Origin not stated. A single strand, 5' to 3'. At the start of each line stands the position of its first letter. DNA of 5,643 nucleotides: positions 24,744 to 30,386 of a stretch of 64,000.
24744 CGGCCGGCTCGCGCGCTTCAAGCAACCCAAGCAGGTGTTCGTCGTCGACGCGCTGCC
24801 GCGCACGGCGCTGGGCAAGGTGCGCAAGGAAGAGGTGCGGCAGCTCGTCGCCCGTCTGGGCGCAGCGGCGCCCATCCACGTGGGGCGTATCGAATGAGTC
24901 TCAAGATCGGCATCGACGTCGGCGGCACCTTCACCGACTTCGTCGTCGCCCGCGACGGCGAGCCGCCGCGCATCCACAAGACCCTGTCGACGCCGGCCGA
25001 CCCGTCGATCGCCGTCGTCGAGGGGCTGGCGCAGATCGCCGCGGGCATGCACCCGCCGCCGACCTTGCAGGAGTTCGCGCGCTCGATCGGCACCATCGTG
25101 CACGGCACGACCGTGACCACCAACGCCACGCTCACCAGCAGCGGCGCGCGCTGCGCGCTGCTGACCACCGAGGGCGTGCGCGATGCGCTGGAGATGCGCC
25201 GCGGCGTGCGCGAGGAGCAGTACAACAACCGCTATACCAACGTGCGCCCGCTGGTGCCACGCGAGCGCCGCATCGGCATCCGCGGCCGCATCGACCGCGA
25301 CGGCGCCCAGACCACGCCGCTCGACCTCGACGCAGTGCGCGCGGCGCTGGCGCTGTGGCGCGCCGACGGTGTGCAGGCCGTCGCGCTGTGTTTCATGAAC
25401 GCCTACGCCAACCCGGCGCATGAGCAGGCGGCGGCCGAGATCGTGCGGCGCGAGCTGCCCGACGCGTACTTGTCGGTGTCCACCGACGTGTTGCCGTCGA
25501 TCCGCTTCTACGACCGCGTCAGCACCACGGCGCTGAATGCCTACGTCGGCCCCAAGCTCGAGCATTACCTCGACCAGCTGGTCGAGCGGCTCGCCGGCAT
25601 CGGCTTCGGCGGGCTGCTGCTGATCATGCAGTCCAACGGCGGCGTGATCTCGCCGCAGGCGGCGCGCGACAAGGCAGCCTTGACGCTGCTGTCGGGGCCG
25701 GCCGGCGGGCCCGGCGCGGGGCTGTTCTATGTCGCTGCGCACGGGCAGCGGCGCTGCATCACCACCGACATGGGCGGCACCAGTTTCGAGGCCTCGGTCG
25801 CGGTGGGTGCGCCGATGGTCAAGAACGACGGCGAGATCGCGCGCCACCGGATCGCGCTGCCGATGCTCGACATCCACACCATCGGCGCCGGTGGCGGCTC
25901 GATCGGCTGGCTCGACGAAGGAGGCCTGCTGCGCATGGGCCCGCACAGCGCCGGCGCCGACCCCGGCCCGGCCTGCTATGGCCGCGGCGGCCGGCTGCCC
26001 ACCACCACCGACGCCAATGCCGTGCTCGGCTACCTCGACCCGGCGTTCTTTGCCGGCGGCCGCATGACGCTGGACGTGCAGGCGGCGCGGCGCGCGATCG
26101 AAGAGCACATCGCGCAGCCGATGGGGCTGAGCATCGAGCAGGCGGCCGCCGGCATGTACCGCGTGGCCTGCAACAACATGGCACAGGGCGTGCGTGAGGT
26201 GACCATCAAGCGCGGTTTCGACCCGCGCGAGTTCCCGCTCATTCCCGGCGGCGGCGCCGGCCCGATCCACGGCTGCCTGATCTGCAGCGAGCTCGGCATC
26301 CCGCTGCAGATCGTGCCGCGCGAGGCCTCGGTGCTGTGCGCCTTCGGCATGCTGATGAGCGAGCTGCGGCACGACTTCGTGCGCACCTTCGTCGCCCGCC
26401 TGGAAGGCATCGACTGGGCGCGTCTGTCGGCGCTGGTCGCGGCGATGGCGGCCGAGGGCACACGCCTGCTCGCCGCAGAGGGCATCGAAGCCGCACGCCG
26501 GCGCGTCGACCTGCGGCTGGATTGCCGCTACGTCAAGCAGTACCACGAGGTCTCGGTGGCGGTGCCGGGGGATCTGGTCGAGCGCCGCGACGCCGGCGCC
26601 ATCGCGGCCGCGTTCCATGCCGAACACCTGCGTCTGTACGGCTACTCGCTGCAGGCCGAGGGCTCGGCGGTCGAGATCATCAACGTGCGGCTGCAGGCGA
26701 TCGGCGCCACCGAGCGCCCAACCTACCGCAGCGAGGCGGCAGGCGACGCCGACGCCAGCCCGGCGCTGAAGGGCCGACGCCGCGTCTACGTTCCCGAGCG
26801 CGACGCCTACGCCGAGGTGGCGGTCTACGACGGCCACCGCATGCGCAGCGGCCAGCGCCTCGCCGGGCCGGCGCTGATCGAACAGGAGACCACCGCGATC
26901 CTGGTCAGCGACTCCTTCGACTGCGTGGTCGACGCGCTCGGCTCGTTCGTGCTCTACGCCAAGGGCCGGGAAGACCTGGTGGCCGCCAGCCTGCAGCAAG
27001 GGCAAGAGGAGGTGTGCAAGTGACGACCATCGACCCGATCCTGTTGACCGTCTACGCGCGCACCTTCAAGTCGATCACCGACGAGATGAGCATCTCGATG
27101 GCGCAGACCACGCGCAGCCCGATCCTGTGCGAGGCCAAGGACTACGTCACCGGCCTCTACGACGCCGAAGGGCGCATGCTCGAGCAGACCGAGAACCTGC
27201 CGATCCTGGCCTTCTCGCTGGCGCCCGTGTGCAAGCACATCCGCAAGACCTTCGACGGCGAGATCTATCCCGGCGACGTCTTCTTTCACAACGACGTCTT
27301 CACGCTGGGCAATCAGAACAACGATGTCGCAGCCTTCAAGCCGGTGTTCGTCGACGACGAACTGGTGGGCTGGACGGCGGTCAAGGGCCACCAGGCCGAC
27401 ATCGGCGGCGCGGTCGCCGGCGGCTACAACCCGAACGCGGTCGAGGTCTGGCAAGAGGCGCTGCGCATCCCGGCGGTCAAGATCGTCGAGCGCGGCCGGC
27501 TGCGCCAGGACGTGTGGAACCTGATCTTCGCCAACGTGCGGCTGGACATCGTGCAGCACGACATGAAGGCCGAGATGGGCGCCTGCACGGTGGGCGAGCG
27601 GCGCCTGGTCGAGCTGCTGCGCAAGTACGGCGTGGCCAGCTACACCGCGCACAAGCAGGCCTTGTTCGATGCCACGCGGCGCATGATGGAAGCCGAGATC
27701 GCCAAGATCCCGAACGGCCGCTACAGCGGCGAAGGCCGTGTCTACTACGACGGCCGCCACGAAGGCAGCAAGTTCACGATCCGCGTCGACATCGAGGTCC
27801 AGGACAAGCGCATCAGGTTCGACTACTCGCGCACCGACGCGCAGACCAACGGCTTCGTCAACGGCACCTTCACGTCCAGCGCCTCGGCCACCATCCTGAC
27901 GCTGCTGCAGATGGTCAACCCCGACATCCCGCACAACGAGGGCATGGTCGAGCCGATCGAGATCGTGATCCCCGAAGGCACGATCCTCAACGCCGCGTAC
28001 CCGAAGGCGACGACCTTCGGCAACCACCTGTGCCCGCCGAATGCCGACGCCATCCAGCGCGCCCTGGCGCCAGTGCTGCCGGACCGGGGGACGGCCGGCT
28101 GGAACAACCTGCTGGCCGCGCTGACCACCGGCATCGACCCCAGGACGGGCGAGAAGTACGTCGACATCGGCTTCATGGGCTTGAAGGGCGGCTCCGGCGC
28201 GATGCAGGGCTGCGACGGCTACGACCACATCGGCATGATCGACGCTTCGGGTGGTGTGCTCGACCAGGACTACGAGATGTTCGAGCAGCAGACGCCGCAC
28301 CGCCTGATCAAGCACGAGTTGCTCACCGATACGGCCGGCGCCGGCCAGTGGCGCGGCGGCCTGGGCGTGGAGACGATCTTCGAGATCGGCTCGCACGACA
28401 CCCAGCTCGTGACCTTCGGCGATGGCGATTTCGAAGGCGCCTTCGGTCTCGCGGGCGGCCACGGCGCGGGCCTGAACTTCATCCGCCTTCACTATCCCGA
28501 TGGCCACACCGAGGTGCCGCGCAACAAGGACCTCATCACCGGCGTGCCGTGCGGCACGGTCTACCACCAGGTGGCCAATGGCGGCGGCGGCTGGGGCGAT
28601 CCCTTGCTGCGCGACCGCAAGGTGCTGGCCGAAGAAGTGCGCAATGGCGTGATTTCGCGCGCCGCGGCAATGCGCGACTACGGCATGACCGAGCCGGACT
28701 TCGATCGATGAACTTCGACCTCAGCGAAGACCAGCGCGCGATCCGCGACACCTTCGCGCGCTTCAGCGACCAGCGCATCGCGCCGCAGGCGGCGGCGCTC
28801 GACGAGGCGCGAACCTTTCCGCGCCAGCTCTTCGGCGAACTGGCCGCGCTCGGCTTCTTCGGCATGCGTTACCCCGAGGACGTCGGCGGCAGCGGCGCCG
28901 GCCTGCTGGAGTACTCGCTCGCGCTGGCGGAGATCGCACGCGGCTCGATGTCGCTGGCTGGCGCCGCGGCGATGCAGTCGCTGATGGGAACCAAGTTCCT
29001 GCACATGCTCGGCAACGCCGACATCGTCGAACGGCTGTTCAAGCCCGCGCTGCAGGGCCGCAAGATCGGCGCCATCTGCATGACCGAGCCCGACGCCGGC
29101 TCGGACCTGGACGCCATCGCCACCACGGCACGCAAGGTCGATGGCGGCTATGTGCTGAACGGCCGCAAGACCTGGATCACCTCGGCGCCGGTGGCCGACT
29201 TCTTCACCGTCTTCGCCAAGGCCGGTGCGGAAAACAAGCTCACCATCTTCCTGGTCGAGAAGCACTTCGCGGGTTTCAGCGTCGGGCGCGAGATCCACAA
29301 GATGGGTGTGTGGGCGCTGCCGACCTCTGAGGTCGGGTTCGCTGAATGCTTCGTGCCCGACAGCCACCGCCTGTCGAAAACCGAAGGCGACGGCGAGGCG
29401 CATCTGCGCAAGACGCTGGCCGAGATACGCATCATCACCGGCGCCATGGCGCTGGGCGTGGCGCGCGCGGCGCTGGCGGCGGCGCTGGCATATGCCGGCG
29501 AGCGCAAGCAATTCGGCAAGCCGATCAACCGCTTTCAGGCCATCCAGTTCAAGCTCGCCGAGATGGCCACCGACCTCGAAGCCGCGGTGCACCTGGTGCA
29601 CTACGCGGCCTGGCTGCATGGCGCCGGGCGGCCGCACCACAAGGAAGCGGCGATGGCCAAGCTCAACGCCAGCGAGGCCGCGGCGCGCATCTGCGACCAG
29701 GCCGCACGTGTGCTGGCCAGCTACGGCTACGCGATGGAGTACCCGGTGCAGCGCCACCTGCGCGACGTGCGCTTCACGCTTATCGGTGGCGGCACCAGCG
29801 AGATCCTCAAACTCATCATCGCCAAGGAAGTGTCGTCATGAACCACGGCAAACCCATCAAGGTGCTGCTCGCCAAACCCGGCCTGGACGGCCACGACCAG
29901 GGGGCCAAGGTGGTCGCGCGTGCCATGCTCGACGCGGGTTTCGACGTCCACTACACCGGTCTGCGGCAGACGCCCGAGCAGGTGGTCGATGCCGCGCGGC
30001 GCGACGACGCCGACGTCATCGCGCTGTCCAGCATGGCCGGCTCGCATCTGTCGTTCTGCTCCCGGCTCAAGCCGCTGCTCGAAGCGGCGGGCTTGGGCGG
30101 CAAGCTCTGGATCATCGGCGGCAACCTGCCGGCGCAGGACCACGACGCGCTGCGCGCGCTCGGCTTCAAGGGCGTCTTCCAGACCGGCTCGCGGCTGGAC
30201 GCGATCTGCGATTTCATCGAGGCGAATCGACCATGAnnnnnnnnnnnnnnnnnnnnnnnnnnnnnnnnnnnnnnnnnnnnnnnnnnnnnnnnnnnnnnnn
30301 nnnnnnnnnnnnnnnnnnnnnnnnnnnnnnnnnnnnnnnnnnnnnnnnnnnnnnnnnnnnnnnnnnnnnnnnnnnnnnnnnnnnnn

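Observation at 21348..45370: Complete iaa-type anaerobic auxin (indole-3-acetate) degradation operon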

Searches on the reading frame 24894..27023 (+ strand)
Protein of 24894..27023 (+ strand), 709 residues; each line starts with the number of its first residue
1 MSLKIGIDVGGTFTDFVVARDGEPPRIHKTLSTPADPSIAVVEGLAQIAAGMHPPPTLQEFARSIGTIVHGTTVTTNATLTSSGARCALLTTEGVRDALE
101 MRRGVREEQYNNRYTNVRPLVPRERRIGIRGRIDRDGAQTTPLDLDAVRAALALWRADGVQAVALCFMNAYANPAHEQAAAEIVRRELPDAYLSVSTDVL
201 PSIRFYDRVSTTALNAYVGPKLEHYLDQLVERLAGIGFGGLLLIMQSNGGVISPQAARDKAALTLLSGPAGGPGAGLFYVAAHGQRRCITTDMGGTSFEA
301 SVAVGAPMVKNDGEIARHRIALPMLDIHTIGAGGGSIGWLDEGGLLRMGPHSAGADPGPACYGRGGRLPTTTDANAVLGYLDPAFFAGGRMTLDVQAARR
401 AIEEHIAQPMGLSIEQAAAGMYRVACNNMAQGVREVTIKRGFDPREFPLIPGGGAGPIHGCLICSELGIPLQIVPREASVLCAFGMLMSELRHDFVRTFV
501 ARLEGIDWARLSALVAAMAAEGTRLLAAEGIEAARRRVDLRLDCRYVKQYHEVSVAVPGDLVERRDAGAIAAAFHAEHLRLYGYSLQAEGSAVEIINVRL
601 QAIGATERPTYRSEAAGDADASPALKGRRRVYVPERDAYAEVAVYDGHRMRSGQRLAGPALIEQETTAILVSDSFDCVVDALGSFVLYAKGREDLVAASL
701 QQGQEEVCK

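Call 6: search_protein_families(library=pfam, proteins=[window:24894-27023:+])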
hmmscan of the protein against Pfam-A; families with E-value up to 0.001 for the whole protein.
window:24894-27023:+ (709 aa): 3 families
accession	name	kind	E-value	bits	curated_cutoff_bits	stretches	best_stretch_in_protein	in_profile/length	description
PF01968.24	Hydantoinase_A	-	2.2e-90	303.3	22.9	1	208-494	1-290/291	Hydantoinase/oxoprolinase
PF05378.19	Hydant_A_N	-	4.8e-47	160.4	25.2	1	4-187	1-175/176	Hydantoinase/oxoprolinase N-terminal region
PF19278.4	Hydant_A_C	-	3.1e-13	50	21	1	517-681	20-184/193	Hydantoinase/oxoprolinase C-terminal domain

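Call 30: search_protein_families(library=ncbifam, proteins=[window:24894-27023:+], max_evalue=1e-10)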
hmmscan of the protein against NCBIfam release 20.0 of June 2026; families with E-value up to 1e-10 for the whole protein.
window:24894-27023:+ (709 aa): 3 families
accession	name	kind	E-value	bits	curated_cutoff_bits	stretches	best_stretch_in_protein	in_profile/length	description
NF050156.1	CapLactmsAlpCapA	equivalog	7.3e-203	675.7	1000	1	4-688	2-686/689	caprolactamase subunit alpha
NF042975.2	AcphenoCarb_ApcC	equivalog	2e-97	327.2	1500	1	5-675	11-697/733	acetophenone carboxylase subunit gamma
NF042960.1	AcphenoCarb_ApcA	equivalog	3.1e-68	230.6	1250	1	3-684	2-652/658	acetophenone carboxylase subunit alpha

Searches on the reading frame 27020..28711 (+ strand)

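Call 6: search_protein_families(library=pfam, proteins=[window:27020-28711:+])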
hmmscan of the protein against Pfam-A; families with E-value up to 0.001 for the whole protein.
window:27020-28711:+ (563 aa): 1 family
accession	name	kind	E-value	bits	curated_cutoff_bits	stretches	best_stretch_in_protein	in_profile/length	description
PF02538.19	Hydantoinase_B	-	1.7e-137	459.5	26.8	1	5-528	1-519/519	Hydantoinase B/oxoprolinase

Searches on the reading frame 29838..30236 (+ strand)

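Call 6: search_protein_families(library=pfam, proteins=[window:29838-30236:+])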
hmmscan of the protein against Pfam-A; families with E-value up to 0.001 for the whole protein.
window:29838-30236:+ (132 aa): 1 family
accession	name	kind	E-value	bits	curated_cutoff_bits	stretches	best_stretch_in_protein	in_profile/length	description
PF02310.24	B12-binding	-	4.4e-21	75.4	32.1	1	7-117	1-113/121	B12 binding domain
